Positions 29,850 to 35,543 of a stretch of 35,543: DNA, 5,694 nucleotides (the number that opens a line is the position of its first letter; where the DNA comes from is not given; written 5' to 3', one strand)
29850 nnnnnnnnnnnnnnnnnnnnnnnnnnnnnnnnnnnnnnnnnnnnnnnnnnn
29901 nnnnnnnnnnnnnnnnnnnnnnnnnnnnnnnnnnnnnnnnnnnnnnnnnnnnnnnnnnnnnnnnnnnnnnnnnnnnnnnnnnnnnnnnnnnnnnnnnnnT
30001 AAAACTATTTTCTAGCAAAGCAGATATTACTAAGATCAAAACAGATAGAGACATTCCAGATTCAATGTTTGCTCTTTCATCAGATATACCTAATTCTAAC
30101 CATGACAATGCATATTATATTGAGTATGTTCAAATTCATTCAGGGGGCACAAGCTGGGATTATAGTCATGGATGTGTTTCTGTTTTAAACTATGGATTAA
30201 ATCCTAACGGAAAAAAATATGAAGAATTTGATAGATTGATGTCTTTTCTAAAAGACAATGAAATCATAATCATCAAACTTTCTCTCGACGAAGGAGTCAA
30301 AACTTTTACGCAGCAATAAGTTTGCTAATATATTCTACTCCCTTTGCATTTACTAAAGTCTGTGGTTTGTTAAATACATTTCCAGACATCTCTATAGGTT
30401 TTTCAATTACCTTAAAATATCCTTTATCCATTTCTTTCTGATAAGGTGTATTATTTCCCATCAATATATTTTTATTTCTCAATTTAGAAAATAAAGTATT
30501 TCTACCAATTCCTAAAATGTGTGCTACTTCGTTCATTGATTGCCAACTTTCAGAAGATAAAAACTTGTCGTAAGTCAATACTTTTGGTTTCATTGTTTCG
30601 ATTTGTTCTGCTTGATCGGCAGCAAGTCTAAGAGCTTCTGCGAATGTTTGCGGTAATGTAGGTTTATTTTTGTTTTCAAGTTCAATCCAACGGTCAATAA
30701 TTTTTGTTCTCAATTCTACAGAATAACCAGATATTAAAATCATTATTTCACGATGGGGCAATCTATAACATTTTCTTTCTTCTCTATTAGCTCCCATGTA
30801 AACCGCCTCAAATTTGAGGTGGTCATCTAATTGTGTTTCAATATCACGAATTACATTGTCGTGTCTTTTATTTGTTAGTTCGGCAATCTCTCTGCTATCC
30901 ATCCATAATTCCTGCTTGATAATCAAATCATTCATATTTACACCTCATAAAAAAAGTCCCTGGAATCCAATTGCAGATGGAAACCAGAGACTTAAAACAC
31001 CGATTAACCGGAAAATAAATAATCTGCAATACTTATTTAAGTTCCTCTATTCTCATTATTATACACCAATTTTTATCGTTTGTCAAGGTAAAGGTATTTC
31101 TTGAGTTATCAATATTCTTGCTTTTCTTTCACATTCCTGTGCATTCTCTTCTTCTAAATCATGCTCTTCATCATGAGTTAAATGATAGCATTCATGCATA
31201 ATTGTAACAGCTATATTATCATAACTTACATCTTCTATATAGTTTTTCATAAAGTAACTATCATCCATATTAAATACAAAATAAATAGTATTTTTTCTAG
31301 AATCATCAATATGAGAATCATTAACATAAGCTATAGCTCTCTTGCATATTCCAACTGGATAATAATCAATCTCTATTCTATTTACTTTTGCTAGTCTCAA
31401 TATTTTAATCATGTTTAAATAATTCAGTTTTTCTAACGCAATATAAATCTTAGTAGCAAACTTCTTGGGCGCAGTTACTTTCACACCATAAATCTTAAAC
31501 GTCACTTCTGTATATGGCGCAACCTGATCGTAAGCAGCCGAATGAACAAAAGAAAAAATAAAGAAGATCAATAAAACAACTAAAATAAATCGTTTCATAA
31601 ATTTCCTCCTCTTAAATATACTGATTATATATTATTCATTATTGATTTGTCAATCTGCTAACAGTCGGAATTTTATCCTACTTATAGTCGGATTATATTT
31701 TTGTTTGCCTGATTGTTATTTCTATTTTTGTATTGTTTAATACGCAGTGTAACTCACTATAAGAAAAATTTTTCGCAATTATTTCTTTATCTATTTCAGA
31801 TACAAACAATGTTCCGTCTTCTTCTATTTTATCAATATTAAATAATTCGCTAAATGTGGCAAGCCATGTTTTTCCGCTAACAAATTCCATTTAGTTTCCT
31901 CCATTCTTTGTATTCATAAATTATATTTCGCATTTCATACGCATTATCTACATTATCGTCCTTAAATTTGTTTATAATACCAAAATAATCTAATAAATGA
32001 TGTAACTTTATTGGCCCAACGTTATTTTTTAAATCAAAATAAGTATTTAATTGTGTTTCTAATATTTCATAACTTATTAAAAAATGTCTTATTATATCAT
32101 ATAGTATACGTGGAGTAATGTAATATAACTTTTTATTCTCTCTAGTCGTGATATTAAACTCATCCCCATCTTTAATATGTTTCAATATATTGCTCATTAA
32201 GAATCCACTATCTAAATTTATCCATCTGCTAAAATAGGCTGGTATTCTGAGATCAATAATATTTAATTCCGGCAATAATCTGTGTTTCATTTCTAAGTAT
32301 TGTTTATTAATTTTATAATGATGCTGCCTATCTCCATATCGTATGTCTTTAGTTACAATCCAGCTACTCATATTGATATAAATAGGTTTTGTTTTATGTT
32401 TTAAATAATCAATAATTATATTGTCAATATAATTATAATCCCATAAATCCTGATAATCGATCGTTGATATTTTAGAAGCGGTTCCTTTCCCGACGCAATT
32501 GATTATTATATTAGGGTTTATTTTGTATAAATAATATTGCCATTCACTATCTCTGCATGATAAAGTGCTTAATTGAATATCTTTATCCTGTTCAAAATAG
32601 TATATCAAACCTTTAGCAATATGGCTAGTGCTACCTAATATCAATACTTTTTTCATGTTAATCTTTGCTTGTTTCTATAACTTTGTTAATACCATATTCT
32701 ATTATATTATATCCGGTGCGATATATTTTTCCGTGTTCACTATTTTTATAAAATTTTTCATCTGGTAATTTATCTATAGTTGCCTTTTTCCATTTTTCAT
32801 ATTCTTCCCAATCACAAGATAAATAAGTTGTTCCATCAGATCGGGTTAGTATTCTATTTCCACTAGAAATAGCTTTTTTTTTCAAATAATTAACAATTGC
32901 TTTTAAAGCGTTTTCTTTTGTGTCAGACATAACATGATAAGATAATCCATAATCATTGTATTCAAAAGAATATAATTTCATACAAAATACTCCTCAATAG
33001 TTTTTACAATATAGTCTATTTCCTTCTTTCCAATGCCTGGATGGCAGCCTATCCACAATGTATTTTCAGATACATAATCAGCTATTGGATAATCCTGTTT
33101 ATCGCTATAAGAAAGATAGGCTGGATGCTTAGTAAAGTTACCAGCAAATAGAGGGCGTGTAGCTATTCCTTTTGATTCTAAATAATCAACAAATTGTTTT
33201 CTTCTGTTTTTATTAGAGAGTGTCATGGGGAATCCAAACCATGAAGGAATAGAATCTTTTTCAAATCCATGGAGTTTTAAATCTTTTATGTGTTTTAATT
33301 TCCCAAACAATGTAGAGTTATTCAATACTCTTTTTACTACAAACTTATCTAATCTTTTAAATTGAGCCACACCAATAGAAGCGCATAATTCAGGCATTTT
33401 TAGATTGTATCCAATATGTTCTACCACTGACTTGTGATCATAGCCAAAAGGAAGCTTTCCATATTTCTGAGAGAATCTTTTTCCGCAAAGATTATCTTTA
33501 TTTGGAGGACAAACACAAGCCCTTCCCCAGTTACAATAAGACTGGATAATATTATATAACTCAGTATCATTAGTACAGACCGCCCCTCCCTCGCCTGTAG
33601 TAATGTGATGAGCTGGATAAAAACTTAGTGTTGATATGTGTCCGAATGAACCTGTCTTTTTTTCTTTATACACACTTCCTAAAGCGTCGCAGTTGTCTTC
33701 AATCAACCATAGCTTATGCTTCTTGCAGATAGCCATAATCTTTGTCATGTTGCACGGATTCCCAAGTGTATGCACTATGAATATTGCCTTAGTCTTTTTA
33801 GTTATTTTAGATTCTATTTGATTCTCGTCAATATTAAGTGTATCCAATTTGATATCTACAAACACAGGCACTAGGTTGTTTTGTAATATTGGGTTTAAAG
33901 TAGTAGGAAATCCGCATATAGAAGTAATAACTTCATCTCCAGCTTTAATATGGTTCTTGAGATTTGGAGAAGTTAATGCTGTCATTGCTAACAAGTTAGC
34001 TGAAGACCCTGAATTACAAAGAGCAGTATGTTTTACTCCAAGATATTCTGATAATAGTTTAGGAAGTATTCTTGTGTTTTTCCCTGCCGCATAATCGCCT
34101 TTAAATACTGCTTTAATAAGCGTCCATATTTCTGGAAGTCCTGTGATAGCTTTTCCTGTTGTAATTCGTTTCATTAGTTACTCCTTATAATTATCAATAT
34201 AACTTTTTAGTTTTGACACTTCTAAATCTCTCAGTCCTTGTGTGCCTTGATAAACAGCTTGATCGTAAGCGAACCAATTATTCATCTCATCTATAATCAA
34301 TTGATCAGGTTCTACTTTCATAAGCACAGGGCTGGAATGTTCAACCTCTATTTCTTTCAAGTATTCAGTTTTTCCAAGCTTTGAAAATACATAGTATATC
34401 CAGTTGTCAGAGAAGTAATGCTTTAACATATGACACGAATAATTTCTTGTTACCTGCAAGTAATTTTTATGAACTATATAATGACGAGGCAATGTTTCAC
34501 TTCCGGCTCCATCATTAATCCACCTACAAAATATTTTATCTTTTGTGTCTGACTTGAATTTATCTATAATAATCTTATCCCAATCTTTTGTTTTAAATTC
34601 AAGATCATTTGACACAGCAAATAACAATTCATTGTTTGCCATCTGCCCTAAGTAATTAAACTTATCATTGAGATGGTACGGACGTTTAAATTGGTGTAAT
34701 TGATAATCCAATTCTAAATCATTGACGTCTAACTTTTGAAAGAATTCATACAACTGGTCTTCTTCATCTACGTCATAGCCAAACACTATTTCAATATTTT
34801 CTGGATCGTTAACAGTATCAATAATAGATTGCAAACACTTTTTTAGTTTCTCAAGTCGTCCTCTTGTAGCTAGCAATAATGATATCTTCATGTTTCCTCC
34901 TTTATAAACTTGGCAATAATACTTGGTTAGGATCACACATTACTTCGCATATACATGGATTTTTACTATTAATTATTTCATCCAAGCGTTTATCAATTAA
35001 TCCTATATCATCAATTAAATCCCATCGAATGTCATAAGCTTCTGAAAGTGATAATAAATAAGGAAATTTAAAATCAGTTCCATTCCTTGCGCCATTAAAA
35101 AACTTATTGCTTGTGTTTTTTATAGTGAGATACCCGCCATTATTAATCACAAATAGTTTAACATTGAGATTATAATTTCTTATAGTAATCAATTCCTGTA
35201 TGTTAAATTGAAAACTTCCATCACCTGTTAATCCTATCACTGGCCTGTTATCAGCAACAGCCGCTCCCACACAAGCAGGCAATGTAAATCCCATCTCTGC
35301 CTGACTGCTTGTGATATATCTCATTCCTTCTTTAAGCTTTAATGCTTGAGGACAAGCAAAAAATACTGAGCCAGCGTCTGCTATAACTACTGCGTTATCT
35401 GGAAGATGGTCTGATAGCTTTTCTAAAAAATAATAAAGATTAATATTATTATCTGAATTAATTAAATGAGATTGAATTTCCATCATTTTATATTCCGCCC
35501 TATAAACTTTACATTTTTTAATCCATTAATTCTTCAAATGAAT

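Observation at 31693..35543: Phage-linked operon for a 3,6-dideoxy, possibly C-branched (yersiniose-like) sugar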

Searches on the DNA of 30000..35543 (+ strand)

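Call 7: search_dna_similar(query=window:30000-35543:+, collection=phages, mode=near, max_rows=20)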
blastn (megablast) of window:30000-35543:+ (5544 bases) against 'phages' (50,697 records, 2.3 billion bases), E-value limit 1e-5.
No match.

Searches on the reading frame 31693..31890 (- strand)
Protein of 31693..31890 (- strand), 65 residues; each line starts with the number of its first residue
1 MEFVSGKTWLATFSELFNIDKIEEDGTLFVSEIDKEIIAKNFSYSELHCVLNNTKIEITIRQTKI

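Call 5: search_protein_families(library=pfam, proteins=[window:31693-31890:-], max_evalue=0.01)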
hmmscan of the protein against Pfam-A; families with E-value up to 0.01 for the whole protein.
window:31693-31890:- (65 aa): 0 families

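Call 6: search_protein_families(library=ncbifam, proteins=[window:31693-31890:-], max_evalue=0.01)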
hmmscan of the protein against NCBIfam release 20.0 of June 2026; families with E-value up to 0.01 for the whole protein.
window:31693-31890:- (65 aa): 0 families

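Call 16: search_protein_families(library=phrogs, proteins=[window:31693-31890:-], max_evalue=0.001)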
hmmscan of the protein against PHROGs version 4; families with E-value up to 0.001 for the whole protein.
window:31693-31890:- (65 aa): 0 families
